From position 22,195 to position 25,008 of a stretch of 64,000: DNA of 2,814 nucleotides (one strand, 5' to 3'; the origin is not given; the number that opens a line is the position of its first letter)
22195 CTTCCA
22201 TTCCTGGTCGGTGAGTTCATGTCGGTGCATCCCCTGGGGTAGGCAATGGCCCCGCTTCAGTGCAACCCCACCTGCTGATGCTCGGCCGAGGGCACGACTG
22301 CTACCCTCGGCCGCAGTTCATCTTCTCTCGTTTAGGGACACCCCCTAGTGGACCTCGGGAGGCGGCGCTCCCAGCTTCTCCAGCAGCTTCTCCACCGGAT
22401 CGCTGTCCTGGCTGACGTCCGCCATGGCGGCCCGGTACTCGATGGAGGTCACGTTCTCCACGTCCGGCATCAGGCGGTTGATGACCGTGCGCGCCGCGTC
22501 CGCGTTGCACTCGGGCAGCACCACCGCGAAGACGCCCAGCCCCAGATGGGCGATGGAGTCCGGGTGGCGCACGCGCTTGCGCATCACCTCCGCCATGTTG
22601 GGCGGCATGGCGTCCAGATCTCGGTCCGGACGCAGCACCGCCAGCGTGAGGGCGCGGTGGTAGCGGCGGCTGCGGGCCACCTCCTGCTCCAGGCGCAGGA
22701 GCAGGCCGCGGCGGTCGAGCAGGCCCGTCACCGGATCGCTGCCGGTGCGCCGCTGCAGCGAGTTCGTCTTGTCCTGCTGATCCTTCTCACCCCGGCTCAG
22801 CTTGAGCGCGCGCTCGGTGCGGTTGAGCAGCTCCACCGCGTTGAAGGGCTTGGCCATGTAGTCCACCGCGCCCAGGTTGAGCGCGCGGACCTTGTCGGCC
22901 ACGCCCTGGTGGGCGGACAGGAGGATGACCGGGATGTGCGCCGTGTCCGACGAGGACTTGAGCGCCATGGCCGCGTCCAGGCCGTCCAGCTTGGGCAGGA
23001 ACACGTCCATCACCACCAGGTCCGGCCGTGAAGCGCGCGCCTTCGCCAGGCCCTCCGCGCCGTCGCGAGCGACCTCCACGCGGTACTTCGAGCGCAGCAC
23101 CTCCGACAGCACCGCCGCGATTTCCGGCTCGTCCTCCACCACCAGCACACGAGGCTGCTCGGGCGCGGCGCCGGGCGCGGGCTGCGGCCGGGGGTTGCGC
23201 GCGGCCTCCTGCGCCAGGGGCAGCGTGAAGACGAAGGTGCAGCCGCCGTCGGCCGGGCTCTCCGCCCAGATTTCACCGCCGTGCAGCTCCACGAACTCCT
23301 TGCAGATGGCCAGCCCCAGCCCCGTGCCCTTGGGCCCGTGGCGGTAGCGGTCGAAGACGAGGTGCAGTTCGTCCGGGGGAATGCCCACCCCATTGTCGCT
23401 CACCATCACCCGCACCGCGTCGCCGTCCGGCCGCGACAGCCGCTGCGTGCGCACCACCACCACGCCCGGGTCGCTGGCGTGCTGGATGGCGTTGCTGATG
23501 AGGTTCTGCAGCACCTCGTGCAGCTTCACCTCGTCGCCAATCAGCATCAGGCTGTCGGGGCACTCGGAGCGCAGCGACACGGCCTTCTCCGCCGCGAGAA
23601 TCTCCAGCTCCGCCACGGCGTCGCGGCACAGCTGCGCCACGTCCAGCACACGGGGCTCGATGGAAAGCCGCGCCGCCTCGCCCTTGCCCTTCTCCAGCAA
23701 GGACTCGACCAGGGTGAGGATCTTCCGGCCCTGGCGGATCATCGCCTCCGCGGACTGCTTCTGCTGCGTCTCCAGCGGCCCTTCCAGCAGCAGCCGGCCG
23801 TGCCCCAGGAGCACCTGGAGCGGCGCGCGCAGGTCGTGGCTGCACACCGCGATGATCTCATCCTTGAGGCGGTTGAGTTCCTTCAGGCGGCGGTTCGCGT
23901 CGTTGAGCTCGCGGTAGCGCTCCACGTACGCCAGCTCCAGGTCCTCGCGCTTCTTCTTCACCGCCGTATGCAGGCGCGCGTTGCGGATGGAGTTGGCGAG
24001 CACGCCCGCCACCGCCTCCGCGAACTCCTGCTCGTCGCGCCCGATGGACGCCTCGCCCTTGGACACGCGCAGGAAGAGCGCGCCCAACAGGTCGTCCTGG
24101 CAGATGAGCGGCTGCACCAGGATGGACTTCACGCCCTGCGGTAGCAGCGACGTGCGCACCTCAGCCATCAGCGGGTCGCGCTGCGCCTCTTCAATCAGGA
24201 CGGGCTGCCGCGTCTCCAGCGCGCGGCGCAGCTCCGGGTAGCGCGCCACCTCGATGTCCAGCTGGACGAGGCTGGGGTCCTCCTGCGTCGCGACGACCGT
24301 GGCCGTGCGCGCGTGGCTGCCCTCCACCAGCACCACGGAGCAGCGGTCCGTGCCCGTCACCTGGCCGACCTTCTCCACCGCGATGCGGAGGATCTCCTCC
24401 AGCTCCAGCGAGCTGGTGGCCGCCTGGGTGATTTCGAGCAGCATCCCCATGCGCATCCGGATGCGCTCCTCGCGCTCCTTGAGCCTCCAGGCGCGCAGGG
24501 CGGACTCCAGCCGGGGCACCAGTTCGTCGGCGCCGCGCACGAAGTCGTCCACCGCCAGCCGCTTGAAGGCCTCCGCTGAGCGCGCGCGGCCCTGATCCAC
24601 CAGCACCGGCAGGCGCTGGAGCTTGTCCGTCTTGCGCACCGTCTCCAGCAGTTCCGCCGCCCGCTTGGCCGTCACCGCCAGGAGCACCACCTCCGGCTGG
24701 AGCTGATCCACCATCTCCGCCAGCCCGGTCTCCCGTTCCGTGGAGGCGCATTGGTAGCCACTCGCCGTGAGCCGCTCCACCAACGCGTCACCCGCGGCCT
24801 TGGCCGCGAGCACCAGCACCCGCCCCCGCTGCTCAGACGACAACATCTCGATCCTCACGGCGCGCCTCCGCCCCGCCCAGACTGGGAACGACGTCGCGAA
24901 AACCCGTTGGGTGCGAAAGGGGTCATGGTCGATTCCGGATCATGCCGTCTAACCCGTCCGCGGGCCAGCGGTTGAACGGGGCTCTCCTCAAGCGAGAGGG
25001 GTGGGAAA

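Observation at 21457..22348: Recent IS5-family insertion exactly at the stop codon of a hybrid kinase, splitting a once-coupled gene pair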

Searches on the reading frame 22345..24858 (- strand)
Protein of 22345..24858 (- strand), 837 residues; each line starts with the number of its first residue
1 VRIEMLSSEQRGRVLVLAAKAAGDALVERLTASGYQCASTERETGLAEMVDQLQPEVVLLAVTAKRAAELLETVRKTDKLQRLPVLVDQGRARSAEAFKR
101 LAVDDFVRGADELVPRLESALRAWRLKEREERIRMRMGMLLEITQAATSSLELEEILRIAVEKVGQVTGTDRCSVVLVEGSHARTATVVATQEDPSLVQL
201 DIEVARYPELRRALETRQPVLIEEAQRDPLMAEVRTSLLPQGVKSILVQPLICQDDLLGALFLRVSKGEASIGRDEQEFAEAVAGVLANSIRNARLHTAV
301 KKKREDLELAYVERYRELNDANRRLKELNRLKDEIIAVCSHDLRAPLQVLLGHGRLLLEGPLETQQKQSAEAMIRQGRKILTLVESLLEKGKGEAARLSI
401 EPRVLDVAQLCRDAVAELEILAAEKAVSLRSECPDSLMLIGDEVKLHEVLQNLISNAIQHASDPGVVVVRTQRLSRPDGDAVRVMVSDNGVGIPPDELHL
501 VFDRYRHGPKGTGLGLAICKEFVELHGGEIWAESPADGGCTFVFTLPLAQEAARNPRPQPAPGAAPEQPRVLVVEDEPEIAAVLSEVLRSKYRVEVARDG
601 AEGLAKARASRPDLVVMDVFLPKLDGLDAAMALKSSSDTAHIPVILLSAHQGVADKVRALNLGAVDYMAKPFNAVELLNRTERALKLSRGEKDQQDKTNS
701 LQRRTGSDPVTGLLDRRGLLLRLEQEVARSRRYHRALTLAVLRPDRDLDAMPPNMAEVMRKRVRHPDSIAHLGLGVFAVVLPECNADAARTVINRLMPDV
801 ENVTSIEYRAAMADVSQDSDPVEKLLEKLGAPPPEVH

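Call 8: search_protein_families(library=pfam, proteins=[window:22345-24858:-], max_evalue=0.01)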
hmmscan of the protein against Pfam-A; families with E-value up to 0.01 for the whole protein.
window:22345-24858:- (837 aa): 8 families
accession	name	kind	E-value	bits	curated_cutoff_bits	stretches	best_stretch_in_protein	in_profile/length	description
PF02518.31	HATPase_c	-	5.1e-31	107.8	26.4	1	441-549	1-110/111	Histidine kinase-, DNA gyrase B-, and HSP90-like ATPase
PF00072.30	Response_reg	-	1e-27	96.9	30.2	1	571-680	1-109/111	Response regulator receiver domain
PF01590.32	GAF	-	1.1e-15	58.7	22.4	1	152-291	1-133/133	GAF domain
PF13492.12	GAF_3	-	8.2e-12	46.1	27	1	152-293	1-129/129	GAF domain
PF00512.31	HisKA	-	1.8e-10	41.2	26.9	1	332-394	2-64/66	His Kinase A (phospho-acceptor) domain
PF13185.12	GAF_2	-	9.2e-10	39.3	28.6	1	151-291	2-135/136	GAF domain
PF15714.11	SpoVT_C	-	3.2e-06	27.7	27.5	1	208-289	47-125/128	Stage V sporulation protein T C-terminal, transcription factor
PF00990.26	GGDEF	-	3.5e-05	24.1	23.8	0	707-743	3-39/161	Diguanylate cyclase, GGDEF domain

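Call 9: search_protein_families(library=ncbifam, proteins=[window:22345-24858:-], max_evalue=0.01)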
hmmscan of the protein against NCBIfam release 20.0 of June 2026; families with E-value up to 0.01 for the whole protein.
window:22345-24858:- (837 aa): 163 families (the best 25 are shown)
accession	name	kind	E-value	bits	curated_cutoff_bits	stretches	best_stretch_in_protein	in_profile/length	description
TIGR02956.1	TMAO_torS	equivalog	1.4e-59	202.2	676.5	1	321-695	453-830/967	TMAO reductase system sensor histidine kinase/response regulator TorS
NF047465.1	hybrid_HK_LvrA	exception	1e-55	189.2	1200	2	311-549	181-423/819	hybrid histidine kinase/response regulator LvrA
NF038297.2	hybrid_HK_HrmK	equivalog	2.1e-50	172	725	1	310-675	213-598/607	hybrid histidine kinase/response regulator HrmK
NF008318.0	PRK11107.1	equivalog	1.3e-48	165.8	890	2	299-590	261-558/920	two-component sensor histidine kinase BarA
NF008302.0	PRK11091.1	equivalog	4.4e-46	157.4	838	1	322-700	273-658/779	aerobic respiration two-component sensor histidine kinase ArcB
NF041880.1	EPS_EpsF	equivalog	5.6e-46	157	900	2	321-544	260-487/492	response regulator EpsF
NF011874.0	PRK15347.1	equivalog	3.5e-45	154.4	852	2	296-557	362-621/921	two component system sensor kinase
NF041947.1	LuxQ_Vibrio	equivalog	3e-42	144.5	1200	1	312-677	452-831/843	quorum-sensing autoinducer 2 sensor kinase/phosphatase LuxQ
NF045901.1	HisKinLetSLeg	equivalog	4e-39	134.3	1650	2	293-550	255-520/906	two-component system sensor histidine kinase LetS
NF006800.0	PRK09303.1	equivalog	3.7e-38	131.5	342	1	298-551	116-380/383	histidine kinase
NF046044.1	PnpS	equivalog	5.1e-38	131.1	400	1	324-547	162-390/390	two-component system histidine kinase PnpS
TIGR02966.1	phoR_proteo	equivalog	1.8e-36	125.8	334.2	1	324-545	106-332/333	phosphate regulon sensor histidine kinase PhoR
NF041832.1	near_NosP_CTERM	subfamily_domain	3.2e-35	121.9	400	1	329-677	4-362/370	NahK/ErcS family hybrid sensor histidine kinase/response regulator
NF040691.1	MtrAB_MtrB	equivalog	3.8e-35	121.9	450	1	316-553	255-497/507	MtrAB system histidine kinase MtrB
NF008099.0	PRK10841.1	equivalog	3.5e-34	117.7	920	2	329-553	467-695/949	two-component system sensor histidine kinase RcsC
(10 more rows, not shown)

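Call 10: find_related_loci(query=window:22345-24858:-, collection=genome_contigs, flank=6000)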
Query window:22345-24858:- (837 aa) in genome_contigs; peptide patterns used: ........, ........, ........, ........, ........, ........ (x = any residue, [..] = any of these).
554 stretches matched a pattern; 483 encode a relative of the query (tblastn E <= 1e-3); the best 80 are kept; 79 distinct loci.
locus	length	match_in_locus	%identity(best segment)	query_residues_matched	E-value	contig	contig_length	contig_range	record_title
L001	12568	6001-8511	98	1-837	0e+0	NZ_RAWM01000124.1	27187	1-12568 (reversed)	Corallococcus interemptor strain AB047A NODE_124_27187_cov_53.0409_ID_8167, whole genome shotgun sequence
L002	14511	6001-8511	98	1-837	0e+0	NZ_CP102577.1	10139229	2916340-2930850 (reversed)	Corallococcus exercitus strain SDU142 chromosome, complete genome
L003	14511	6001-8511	98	1-837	0e+0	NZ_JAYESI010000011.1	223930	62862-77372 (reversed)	Corallococcus sp. RDP092CA NODE_11_length_223930_cov_14.958258, whole genome shotgun sequence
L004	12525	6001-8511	98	1-837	0e+0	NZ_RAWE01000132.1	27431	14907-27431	Corallococcus carmarthensis strain CA043D NODE_132_27431_cov_24.4151_ID_10843, whole genome shotgun sequence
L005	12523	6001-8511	97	1-837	0e+0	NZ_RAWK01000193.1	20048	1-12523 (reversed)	Corallococcus aberystwythensis strain AB050A NODE_193_20048_cov_17.5418_ID_11825, whole genome shotgun sequence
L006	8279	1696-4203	96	1-835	0e+0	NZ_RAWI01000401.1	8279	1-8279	Corallococcus praedator strain CA031B NODE_401_8279_cov_28.6221, whole genome shotgun sequence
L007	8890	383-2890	96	1-835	0e+0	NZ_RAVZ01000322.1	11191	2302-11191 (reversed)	Corallococcus terminator strain CA054A NODE_322_11191_cov_26.246, whole genome shotgun sequence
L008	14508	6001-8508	95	1-836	0e+0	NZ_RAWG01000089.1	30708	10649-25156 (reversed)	Corallococcus sicarius strain CA040B NODE_89_30708_cov_37.1865, whole genome shotgun sequence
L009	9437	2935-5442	95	1-836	0e+0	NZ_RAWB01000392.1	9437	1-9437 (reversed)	Corallococcus llansteffanensis strain CA051B NODE_392_9437_cov_11.8298, whole genome shotgun sequence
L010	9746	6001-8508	98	1-837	0e+0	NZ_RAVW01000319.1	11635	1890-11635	Corallococcus exercitus strain AB043A NODE_319_11635_cov_7.43326_ID_17011, whole genome shotgun sequence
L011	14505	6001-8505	91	1-836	0e+0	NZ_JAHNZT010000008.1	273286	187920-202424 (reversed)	Citreicoccus inhibens strain M34 NODE_8_length_273286_cov_17.756431, whole genome shotgun sequence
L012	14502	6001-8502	95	3-836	0e+0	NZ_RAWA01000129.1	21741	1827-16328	Corallococcus sp. CA053C NODE_129_21741_cov_19.3352, whole genome shotgun sequence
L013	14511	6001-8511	85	1-835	0e+0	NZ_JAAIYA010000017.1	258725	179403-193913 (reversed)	Pyxidicoccus caerfyrddinensis strain CA032A NODE_17_length_258725_cov_19.0387, whole genome shotgun sequence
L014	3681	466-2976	85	1-835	0e+0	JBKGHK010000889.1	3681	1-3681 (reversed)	Pyxidicoccus sp. 3LFB2 NODE_889_length_3681_cov_18.161886, whole genome shotgun sequence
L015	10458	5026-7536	85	1-835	0e+0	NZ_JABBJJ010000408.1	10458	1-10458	Pyxidicoccus fallax strain DSM 14698 NODE_408_length_10458_cov_28.0086, whole genome shotgun sequence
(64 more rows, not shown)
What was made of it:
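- On SgmT orthologue (MXAN_4640): 83% identity to the M. xanthus locus (call 10).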

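Call 15: find_encoding_contigs(protein=window:22345-24858:-, flank=4000, max_places=10)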
Protein window:22345-24858:- (837 aa): no gene with exactly this product is on record in the collection.
